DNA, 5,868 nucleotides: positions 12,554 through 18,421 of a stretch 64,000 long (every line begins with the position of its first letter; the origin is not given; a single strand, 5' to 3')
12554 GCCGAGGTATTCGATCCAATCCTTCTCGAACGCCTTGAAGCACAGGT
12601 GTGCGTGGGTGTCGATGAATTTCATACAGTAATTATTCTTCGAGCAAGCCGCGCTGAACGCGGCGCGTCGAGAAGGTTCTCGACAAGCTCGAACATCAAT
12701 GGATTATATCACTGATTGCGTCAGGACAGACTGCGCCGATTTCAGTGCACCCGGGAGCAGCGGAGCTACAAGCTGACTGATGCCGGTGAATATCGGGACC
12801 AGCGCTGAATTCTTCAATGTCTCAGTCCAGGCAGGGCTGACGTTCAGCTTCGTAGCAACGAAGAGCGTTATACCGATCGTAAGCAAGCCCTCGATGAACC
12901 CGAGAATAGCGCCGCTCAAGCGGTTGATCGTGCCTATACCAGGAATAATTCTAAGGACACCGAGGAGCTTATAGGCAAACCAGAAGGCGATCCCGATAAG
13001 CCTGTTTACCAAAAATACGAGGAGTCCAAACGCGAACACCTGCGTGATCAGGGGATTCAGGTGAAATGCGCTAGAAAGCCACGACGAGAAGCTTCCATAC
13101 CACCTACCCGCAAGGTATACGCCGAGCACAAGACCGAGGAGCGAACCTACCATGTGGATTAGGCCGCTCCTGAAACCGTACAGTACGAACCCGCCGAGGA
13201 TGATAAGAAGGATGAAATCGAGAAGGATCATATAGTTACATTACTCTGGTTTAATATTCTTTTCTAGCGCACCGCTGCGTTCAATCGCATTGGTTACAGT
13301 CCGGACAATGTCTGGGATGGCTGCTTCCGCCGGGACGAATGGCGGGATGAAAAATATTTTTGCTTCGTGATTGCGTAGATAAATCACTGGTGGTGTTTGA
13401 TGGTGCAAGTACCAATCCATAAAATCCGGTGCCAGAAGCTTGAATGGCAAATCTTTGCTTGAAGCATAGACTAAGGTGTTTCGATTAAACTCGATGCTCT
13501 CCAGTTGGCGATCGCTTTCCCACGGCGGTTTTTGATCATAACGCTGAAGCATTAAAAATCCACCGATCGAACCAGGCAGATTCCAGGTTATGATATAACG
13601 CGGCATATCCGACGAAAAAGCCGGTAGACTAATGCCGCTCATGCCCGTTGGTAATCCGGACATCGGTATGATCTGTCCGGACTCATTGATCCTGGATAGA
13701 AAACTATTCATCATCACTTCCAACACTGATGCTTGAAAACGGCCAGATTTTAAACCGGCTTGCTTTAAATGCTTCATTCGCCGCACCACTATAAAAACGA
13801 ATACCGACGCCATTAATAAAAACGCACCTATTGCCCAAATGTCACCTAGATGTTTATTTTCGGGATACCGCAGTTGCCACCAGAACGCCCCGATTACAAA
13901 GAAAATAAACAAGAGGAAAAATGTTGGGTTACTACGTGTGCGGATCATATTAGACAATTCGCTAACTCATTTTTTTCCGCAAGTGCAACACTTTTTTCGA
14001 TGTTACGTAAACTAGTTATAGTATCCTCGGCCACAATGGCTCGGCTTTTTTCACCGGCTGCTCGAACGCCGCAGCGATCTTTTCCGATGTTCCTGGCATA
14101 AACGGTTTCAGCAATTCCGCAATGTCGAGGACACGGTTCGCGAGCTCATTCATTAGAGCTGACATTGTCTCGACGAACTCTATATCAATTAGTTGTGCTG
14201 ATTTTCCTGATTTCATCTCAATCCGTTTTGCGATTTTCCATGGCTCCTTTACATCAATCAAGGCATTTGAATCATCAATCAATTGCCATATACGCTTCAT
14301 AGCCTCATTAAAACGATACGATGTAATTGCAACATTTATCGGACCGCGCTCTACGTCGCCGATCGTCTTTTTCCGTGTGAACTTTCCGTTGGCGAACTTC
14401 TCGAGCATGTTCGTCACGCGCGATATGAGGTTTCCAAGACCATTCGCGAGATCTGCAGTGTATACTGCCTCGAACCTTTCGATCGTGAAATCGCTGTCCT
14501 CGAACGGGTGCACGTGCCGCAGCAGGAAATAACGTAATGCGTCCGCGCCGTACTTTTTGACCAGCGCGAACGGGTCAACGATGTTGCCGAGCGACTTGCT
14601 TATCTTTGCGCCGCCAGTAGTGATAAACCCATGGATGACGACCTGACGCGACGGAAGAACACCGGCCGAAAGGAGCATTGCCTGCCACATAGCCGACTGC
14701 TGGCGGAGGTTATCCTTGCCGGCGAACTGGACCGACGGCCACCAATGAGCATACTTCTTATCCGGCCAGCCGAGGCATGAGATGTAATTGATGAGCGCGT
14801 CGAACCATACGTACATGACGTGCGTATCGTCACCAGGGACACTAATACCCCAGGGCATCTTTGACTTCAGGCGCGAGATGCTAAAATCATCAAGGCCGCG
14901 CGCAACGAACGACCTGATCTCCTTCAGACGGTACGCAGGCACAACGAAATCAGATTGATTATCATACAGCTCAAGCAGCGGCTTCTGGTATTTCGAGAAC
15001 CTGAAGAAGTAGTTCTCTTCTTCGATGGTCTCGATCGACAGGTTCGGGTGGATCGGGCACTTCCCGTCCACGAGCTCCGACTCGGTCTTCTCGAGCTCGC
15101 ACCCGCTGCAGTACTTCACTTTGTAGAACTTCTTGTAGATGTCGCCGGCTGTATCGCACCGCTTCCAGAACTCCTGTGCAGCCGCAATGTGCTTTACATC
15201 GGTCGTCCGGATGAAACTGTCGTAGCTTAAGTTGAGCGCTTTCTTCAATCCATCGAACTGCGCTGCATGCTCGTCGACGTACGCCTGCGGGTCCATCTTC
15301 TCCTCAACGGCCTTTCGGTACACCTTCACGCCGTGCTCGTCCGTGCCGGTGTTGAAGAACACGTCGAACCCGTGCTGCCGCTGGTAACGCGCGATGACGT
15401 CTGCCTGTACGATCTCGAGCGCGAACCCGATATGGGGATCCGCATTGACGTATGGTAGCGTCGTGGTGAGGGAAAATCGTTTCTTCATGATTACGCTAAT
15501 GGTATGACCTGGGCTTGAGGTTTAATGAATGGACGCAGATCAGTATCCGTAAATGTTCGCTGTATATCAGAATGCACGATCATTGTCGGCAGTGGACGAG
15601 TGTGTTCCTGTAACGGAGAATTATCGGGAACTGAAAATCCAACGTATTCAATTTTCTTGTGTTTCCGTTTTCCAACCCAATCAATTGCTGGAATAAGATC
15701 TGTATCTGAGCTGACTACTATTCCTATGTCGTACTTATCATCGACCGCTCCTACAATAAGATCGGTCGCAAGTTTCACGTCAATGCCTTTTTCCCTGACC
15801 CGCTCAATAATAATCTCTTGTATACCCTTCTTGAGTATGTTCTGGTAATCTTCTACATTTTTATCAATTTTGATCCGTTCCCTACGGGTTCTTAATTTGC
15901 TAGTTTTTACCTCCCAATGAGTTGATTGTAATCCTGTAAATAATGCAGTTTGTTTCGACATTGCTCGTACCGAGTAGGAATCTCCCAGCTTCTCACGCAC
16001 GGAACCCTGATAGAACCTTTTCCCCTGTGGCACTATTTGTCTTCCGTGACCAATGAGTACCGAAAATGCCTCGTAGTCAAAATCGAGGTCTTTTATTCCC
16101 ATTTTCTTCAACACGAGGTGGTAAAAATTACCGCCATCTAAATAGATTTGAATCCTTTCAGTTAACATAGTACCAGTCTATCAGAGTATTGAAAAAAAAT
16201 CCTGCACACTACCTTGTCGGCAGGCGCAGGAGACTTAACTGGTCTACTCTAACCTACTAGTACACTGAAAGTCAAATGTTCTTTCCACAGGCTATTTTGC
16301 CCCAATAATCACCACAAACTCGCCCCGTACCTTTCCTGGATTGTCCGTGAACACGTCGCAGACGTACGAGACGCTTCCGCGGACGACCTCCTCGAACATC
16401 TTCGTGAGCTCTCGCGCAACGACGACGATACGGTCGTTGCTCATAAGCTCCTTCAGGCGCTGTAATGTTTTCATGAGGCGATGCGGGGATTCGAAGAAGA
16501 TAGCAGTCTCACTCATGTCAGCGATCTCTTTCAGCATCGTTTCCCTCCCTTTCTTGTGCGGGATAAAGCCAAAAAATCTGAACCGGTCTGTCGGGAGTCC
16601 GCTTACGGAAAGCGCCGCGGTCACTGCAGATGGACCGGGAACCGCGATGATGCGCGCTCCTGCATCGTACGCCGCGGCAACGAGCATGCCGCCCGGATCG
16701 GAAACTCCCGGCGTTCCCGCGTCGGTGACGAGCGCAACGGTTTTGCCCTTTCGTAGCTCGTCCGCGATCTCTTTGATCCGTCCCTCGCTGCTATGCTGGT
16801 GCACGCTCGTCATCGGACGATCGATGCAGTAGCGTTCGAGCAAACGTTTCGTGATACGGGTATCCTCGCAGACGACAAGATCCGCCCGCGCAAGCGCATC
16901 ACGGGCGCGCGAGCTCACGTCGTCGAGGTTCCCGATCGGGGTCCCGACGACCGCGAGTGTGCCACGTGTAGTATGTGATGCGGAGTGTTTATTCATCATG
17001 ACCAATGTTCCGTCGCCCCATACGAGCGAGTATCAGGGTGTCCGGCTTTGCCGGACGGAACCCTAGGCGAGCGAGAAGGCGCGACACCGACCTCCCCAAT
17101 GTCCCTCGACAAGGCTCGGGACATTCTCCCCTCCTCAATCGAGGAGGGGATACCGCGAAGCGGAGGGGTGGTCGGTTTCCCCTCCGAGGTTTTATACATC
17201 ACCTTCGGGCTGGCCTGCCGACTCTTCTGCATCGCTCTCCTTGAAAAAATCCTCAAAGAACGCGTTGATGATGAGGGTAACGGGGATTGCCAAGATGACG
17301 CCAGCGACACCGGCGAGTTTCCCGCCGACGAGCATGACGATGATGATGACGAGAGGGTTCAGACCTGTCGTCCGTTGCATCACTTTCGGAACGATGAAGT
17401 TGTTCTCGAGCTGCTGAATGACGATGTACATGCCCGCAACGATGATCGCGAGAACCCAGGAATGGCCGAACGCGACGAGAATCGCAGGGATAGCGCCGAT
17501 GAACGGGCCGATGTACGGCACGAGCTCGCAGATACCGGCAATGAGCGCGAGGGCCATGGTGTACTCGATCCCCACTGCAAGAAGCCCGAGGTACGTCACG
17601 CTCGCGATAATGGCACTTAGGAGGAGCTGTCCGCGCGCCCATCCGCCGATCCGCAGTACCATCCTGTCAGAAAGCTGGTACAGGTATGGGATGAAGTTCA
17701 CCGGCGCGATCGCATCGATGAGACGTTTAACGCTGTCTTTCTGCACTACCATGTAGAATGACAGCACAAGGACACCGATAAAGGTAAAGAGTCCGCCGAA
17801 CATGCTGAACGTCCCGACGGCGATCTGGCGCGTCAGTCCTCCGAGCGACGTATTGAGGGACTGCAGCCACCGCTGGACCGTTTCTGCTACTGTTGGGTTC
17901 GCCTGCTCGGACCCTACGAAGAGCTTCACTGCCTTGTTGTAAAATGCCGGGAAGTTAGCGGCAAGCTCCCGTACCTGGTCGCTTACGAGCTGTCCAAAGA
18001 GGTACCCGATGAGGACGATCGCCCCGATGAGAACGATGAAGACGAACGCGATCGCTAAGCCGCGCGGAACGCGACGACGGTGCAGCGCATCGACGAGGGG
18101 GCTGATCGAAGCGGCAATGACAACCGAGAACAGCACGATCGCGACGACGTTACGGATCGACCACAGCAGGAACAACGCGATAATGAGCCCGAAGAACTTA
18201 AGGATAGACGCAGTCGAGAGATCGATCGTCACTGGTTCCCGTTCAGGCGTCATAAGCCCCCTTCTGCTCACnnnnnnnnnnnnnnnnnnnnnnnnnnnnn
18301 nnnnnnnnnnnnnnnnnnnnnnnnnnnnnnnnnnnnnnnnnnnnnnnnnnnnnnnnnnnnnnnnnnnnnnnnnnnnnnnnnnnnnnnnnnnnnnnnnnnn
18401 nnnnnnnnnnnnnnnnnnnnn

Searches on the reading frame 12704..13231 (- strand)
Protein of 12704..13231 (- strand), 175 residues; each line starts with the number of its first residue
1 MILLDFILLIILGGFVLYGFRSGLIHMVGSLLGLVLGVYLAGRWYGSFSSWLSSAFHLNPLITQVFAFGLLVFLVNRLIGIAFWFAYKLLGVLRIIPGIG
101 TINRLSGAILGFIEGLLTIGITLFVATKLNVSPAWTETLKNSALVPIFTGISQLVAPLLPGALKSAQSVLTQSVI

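Call 61: search_protein_families(library=pfam, proteins=[window:12704-13231:-], max_evalue=0.0001)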
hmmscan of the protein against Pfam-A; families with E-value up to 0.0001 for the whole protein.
window:12704-13231:- (175 aa): 1 family
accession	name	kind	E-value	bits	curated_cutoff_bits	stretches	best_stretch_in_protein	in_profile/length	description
PF02674.22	Colicin_V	-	1.1e-23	84.3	29.3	1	4-150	1-141/144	Colicin V production protein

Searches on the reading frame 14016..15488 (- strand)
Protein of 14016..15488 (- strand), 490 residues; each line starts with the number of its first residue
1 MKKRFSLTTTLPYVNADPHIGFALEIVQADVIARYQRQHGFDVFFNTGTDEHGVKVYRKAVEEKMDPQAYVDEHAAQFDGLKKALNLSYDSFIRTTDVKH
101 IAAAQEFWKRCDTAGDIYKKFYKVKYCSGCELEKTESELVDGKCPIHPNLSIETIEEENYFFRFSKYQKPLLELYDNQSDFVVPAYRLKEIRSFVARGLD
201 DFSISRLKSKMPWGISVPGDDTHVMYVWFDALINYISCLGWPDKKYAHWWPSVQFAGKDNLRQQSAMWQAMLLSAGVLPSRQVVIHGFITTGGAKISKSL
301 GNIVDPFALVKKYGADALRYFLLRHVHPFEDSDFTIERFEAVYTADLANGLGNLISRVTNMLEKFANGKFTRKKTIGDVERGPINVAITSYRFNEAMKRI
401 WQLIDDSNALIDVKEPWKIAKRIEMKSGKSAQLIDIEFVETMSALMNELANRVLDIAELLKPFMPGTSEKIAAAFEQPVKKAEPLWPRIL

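Call 24: search_protein_families(library=pfam, proteins=[window:14016-15488:-], max_evalue=0.00001)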
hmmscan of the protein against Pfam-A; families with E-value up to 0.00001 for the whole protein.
window:14016-15488:- (490 aa): 3 families
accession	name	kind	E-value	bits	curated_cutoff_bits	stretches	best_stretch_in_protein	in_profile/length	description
PF09334.17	tRNA-synt_1g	-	6.2e-91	305.5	20.1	2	138-358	163-390/391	tRNA synthetases class I (M)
PF00133.28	tRNA-synt_1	-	1.8e-32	113.1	22.7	2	221-323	295-403/414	tRNA synthetases class I (I, L, M and V)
PF01406.26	tRNA-synt_1e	-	3e-12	47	27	0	13-118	18-122/301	tRNA synthetases class I (C) catalytic domain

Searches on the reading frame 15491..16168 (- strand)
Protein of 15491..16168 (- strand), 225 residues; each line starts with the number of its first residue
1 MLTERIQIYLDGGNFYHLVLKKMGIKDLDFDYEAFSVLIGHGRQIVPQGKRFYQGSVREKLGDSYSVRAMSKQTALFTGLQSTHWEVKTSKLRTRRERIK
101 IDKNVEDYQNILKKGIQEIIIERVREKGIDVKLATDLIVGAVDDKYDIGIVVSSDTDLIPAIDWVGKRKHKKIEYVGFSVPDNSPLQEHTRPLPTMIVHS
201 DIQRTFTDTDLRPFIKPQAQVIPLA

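Call 61: search_protein_families(library=pfam, proteins=[window:15491-16168:-], max_evalue=0.0001)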
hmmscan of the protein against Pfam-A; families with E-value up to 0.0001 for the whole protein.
window:15491-16168:- (225 aa): 1 family
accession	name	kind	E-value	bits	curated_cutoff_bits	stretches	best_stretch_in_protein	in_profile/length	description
PF01936.24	NYN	-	3.1e-08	34.7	24.2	1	89-180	64-126/145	NYN domain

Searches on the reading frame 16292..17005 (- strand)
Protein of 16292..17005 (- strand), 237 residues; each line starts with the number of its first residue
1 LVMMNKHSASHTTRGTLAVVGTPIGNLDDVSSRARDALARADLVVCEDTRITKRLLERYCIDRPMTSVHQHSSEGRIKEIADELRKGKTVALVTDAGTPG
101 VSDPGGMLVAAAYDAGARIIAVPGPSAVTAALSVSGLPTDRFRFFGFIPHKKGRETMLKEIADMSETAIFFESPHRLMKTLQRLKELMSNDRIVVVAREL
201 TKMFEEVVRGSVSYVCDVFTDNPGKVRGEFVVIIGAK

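Call 61: search_protein_families(library=pfam, proteins=[window:16292-17005:-], max_evalue=0.0001)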
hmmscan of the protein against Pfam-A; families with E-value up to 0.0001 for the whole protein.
window:16292-17005:- (237 aa): 1 family
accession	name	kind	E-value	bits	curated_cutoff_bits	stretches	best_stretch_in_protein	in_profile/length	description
PF00590.25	TP_methylase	-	4.9e-36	125.1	27.8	1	16-213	1-209/212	Tetrapyrrole (Corrin/Porphyrin) Methylases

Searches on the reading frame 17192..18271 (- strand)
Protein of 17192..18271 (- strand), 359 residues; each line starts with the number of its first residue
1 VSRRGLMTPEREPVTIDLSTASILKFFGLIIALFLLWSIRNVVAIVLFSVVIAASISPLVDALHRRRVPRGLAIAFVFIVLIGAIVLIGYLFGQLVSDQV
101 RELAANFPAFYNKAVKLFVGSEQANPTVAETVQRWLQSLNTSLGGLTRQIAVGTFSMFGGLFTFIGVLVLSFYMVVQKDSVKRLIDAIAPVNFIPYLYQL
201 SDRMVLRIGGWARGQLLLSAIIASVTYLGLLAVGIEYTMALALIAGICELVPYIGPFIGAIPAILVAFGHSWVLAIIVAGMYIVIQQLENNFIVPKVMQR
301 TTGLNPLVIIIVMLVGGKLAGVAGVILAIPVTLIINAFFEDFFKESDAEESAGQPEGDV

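Call 24: search_protein_families(library=pfam, proteins=[window:17192-18271:-], max_evalue=0.00001)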
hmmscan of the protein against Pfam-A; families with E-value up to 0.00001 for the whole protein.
window:17192-18271:- (359 aa): 1 family
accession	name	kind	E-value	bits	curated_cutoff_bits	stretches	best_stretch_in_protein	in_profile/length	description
PF01594.21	AI-2E_transport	-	1.1e-60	206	34.3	1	26-342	4-326/327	AI-2E family transporter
